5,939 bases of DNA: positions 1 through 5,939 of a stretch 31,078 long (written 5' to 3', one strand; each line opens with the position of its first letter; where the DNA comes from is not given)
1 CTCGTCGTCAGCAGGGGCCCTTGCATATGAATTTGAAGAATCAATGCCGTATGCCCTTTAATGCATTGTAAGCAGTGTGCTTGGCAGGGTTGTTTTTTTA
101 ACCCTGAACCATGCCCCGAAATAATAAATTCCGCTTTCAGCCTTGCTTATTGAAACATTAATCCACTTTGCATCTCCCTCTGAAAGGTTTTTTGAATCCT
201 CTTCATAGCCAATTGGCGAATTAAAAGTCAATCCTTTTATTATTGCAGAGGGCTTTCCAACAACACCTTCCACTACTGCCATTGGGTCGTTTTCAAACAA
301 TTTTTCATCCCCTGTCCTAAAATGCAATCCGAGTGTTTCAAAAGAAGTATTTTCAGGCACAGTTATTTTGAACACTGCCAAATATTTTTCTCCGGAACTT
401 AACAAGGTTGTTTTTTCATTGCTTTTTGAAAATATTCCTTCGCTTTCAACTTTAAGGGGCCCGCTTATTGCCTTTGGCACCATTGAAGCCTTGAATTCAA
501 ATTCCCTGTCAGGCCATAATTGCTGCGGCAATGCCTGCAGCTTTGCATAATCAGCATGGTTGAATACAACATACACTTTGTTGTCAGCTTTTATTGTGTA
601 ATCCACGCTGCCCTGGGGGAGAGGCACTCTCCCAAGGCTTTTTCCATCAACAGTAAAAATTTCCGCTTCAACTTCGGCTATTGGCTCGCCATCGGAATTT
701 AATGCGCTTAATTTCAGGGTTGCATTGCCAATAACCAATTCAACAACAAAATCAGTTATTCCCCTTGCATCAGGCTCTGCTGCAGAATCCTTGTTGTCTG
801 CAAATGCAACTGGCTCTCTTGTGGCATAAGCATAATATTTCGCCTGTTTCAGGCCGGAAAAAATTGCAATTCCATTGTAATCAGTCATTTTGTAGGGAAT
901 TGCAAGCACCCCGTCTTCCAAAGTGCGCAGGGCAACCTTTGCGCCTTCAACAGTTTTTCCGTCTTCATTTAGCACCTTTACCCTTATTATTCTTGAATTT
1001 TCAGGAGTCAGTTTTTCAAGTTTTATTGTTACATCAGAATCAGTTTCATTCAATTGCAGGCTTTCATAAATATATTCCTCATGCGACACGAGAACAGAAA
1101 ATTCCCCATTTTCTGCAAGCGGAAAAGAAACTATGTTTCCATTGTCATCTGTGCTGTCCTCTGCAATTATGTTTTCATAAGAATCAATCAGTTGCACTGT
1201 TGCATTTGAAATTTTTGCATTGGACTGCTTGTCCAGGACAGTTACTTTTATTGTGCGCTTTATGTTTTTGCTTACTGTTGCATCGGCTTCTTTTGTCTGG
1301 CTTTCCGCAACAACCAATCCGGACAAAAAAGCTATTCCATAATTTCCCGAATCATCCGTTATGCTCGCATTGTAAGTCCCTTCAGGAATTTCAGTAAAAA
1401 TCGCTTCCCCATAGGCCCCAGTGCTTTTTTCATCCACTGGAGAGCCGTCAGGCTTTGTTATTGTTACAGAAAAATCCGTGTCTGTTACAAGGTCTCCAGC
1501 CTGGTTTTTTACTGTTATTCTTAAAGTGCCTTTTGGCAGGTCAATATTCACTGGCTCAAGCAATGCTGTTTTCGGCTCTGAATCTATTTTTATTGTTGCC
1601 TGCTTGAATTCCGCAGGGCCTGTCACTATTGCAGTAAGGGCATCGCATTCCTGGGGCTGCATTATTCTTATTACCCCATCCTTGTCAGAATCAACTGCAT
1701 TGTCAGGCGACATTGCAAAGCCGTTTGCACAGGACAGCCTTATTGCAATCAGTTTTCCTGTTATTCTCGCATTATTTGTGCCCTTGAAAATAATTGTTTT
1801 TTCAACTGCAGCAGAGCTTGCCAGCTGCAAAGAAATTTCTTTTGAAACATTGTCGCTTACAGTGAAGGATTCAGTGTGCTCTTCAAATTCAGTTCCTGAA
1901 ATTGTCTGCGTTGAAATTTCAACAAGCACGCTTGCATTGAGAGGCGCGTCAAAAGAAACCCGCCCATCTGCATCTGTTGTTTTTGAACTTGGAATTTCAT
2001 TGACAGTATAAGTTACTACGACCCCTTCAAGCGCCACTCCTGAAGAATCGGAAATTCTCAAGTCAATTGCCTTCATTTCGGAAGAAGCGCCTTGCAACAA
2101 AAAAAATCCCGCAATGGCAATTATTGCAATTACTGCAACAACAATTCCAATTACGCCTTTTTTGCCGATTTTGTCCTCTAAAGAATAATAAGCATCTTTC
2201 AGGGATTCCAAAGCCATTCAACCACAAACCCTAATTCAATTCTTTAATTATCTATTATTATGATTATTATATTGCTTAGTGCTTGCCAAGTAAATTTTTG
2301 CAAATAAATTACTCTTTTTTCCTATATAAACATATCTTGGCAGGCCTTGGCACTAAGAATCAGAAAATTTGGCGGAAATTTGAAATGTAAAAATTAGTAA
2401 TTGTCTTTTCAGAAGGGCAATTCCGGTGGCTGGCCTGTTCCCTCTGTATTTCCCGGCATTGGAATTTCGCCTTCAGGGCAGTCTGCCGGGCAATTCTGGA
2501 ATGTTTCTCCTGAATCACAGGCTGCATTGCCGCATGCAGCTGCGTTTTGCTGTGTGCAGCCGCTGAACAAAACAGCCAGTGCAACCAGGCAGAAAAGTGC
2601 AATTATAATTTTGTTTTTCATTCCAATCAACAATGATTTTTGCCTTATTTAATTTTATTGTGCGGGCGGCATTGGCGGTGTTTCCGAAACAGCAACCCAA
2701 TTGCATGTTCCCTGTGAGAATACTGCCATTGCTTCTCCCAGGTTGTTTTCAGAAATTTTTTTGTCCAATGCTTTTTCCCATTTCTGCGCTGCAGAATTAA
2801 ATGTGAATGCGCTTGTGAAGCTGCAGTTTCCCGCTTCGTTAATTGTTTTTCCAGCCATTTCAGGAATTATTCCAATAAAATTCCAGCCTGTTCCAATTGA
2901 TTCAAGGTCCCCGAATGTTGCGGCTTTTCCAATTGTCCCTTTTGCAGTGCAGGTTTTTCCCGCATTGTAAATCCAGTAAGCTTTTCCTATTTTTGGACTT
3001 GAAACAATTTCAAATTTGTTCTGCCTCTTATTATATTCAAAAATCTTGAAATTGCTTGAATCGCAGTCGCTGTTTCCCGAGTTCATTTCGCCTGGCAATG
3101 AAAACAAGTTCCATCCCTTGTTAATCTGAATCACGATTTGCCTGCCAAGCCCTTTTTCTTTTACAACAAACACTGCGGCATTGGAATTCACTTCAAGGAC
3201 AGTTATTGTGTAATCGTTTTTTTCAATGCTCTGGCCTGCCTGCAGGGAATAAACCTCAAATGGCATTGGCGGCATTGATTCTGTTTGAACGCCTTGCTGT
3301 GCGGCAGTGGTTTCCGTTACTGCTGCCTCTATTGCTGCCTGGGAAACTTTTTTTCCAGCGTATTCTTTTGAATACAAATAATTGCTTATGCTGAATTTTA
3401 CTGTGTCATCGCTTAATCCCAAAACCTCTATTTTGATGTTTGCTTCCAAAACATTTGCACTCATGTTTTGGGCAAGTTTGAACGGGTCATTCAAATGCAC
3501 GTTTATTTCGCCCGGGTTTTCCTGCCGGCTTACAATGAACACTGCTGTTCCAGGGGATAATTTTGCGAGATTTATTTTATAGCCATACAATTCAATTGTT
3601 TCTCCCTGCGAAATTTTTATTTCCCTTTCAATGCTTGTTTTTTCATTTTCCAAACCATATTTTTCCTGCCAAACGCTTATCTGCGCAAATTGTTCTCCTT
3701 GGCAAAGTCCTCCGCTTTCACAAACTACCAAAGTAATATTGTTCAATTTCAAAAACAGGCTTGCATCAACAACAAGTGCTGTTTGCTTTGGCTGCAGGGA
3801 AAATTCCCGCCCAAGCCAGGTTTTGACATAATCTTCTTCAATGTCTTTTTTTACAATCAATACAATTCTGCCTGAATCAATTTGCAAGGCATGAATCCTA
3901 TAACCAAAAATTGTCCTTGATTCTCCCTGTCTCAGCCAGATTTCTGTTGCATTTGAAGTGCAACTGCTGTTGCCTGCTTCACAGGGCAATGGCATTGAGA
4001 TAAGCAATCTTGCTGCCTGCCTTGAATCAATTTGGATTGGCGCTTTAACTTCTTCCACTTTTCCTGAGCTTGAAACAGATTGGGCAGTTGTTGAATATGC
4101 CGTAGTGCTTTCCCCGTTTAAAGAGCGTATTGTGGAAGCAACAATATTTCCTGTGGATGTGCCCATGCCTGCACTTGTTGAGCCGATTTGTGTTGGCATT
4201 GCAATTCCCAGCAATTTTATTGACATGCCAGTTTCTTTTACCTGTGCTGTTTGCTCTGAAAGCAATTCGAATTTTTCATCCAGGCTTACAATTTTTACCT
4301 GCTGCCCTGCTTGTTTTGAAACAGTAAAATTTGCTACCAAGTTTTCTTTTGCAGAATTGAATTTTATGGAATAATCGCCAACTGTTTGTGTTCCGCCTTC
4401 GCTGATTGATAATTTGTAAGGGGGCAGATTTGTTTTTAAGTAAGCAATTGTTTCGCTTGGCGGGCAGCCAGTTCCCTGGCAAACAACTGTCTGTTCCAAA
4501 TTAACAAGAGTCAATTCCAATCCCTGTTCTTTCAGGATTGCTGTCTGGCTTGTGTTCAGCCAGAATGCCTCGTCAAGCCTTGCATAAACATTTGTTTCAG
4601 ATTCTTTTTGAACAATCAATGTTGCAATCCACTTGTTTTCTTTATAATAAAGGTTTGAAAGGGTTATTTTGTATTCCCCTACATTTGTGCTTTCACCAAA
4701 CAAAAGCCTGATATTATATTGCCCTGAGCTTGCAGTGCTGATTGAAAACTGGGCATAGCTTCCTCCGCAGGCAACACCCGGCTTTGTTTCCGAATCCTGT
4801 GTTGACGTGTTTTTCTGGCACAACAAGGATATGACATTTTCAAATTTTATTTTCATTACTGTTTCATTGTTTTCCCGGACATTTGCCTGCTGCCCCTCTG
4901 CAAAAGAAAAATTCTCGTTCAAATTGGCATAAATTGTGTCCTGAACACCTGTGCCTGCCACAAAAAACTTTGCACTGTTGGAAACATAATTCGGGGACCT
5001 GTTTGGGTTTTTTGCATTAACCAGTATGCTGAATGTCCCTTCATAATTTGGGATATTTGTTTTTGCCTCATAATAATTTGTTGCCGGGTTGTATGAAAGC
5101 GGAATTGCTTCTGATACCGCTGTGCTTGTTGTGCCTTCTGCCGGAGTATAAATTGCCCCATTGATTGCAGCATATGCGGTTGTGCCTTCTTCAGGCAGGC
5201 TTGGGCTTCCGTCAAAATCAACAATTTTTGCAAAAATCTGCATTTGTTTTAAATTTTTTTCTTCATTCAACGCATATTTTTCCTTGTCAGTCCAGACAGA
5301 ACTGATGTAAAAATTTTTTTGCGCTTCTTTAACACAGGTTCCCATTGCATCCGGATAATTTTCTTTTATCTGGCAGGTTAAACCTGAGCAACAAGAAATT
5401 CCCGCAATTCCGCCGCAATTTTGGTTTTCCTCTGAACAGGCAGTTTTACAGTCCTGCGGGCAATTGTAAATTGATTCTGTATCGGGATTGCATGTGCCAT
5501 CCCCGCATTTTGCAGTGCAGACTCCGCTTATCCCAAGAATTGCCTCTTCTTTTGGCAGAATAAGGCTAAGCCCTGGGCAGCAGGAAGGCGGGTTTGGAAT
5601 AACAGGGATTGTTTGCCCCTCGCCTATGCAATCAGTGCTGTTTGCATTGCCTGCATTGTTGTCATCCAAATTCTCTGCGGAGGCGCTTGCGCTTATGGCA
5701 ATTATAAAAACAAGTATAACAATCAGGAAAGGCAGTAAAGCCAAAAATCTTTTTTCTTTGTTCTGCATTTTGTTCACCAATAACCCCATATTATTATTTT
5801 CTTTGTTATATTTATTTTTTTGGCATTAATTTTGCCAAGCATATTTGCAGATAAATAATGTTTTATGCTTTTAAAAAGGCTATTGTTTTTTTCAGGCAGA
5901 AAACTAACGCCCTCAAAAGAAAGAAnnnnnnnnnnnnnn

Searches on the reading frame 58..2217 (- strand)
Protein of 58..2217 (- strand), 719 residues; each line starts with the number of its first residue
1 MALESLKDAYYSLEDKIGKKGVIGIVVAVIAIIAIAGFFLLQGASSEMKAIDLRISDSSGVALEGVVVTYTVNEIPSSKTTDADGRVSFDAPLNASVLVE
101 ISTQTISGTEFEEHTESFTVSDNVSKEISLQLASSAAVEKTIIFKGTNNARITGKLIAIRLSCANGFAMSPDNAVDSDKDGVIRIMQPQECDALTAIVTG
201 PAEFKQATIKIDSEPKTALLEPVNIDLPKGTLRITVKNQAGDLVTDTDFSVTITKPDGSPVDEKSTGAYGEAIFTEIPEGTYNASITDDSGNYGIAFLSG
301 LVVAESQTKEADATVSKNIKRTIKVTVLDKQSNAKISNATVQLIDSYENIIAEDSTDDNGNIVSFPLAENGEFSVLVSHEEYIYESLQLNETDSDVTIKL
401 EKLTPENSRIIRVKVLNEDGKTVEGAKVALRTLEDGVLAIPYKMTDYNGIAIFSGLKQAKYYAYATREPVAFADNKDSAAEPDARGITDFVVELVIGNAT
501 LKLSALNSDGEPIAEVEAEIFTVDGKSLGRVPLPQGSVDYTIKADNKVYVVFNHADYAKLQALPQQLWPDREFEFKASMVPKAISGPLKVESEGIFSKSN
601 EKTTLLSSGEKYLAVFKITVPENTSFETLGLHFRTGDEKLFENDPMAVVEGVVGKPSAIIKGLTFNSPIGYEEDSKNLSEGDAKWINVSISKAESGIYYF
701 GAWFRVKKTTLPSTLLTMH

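Call 8: search_protein_families(library=pfam, proteins=[window:58-2217:-], max_evalue=0.001)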
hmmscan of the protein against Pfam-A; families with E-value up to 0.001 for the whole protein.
window:58-2217:- (719 aa): 7 families
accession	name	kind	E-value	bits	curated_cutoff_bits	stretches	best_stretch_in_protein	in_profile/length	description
PF13620.12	CarboxypepD_reg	-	2.8e-18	66.5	32.3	2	322-386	1-63/82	Carboxypeptidase regulatory-like domain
PF17802.7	SpaA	-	2.7e-11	43.9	23.1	0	413-472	6-65/91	Prealbumin-like fold domain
PF11974.14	bMG3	-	1.5e-09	38.1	34.9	0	316-367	8-58/103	Bacterial alpha-2-macroglobulin MG3 domain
PF17210.9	SdrD_B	-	3e-08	34.3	29.7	0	249-333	27-105/112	SdrD B-like domain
PF24025.1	Ig_DR_A0283-like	-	4.2e-08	33.9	27.1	0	411-462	9-59/102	DR_A0283-like, Ig-like domain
PF02369.22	Big_1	-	3.4e-07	30.7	34.9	0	51-101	21-76/93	Bacterial Ig-like domain (group 1)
PF17789.7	MG4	-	0.00029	21.4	24.7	0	52-90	19-59/95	Macroglobulin domain MG4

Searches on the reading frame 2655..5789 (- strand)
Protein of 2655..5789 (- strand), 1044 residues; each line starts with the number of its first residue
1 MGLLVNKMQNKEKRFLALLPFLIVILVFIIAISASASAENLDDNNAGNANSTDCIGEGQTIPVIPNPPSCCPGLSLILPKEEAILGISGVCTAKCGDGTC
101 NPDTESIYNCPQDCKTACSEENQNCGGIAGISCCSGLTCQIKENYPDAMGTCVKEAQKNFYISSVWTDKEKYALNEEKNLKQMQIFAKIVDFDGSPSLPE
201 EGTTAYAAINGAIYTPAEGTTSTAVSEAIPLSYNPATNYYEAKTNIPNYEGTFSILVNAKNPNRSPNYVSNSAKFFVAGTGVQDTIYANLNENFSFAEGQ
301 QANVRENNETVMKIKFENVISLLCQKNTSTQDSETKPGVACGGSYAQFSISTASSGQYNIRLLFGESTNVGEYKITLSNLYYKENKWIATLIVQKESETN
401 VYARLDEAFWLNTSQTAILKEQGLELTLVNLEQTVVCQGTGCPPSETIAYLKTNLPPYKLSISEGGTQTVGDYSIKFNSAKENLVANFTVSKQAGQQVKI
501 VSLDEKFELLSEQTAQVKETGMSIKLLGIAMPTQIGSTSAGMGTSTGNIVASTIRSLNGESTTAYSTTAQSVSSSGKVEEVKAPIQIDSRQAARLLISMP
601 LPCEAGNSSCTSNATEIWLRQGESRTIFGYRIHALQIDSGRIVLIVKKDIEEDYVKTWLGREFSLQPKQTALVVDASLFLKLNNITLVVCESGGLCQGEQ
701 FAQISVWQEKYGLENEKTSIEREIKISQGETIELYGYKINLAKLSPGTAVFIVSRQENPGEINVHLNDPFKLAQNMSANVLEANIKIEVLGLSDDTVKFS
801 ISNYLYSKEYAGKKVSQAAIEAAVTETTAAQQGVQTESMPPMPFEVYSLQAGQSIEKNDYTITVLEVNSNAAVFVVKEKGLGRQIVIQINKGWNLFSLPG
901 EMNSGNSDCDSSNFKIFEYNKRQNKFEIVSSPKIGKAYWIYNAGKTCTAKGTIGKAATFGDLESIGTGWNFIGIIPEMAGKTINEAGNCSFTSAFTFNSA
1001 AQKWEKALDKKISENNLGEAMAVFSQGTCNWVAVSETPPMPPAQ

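Call 8: search_protein_families(library=pfam, proteins=[window:2655-5789:-], max_evalue=0.001)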
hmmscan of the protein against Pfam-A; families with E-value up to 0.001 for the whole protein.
window:2655-5789:- (1044 aa): 1 family
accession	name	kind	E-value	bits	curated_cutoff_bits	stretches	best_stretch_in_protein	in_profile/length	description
PF05980.17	Toxin_7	-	0.00024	21.7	27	1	118-140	2-24/34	Toxin 7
